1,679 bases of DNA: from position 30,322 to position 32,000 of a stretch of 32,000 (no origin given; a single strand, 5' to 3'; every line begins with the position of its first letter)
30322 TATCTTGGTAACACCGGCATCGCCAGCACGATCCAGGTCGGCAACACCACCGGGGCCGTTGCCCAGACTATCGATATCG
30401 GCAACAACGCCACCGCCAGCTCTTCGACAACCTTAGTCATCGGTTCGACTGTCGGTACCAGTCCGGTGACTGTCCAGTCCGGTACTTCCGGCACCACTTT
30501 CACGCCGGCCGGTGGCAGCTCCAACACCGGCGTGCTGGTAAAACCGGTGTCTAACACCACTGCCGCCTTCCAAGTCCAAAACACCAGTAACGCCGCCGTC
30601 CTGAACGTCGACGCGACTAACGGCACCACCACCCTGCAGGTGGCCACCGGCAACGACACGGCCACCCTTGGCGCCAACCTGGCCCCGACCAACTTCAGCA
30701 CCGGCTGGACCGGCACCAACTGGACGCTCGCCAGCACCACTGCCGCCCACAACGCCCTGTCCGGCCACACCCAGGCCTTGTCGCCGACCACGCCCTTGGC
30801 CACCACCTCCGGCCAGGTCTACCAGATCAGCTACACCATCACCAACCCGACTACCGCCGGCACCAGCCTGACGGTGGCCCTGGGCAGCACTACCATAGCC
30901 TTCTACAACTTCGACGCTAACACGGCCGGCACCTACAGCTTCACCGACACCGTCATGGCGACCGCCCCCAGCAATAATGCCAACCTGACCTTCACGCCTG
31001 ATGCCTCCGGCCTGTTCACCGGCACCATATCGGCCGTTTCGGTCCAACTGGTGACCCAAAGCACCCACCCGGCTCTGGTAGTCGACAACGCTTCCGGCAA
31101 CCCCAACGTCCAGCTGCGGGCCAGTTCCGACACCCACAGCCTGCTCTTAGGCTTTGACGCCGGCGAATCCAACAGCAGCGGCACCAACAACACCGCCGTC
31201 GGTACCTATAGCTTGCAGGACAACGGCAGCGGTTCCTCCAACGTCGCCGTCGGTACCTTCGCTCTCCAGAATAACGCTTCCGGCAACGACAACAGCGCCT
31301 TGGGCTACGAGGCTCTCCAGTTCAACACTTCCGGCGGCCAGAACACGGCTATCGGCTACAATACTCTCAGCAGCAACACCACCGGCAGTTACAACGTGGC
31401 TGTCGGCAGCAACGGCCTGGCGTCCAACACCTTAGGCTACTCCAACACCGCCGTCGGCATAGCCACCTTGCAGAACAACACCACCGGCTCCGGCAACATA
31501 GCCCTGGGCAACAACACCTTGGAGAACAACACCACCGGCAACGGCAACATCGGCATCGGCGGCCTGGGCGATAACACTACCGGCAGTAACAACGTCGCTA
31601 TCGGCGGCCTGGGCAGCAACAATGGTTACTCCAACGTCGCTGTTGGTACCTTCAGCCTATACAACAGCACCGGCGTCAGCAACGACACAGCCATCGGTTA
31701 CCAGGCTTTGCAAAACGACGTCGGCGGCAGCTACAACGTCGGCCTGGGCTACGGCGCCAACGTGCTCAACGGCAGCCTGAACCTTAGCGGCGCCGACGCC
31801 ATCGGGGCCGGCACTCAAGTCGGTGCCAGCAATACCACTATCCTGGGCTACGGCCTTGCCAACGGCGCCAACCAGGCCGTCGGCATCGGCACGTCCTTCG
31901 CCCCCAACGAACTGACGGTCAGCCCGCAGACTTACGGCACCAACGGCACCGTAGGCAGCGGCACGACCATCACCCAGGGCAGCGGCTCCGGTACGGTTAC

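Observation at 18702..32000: tRNA-flanked surface-display locus: TPNTG beta-helix protein, sortase and giant adhesin in one orientation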

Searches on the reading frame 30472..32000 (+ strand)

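Call 46: find_homologous_proteins(query=window:30472-32000:+)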
Query window:30472-32000:+ (509 aa): 7182 proteins with E <= 0.001 among 8000 candidates; the best 120 are listed.
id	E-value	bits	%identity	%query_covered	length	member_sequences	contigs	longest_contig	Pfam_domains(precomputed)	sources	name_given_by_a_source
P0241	1.8e-80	289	43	39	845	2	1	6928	PF13884.12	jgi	jgi:hypothetical protein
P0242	5.8e-76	274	42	49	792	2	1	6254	PF26696.1,PF13884.12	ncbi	-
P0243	3.2e-72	262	46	40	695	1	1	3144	PF02839.20,PF13884.12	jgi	jgi:hypothetical protein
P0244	1.9e-71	260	44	40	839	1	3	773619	PF26696.1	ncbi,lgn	ncbi:MAG: hypothetical protein U0T79_08825 [Ferruginibacter sp.]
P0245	2.6e-68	249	46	30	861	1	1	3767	PF13884.12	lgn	-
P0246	5.7e-67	245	45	46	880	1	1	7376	PF26696.1,PF13884.12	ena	-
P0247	1.6e-66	243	42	42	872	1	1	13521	PF26696.1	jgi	-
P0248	2.2e-66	243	44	40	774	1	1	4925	PF26696.1,PF13884.12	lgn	-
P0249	8.0e-66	241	41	53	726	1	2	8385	PF13884.12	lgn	-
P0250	4.0e-64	235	50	24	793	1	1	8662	PF13884.12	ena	-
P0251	1.2e-63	234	44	39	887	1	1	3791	PF13884.12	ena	-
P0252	1.5e-63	234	39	54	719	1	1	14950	PF26696.1,PF13884.12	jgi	-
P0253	1.9e-63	233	44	38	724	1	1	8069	PF13884.12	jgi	jgi:hypothetical protein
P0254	6.3e-63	231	45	46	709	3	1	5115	PF13884.12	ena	-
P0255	1.1e-62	231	43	46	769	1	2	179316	PF18962.8,PF13884.12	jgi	jgi:trimeric autotransporter adhesin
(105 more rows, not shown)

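Call 61: search_protein_families(library=pfam, proteins=[window:30472-32000:+], max_evalue=0.05)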
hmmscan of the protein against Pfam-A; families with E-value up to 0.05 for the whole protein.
window:30472-32000:+ (509 aa): 0 families
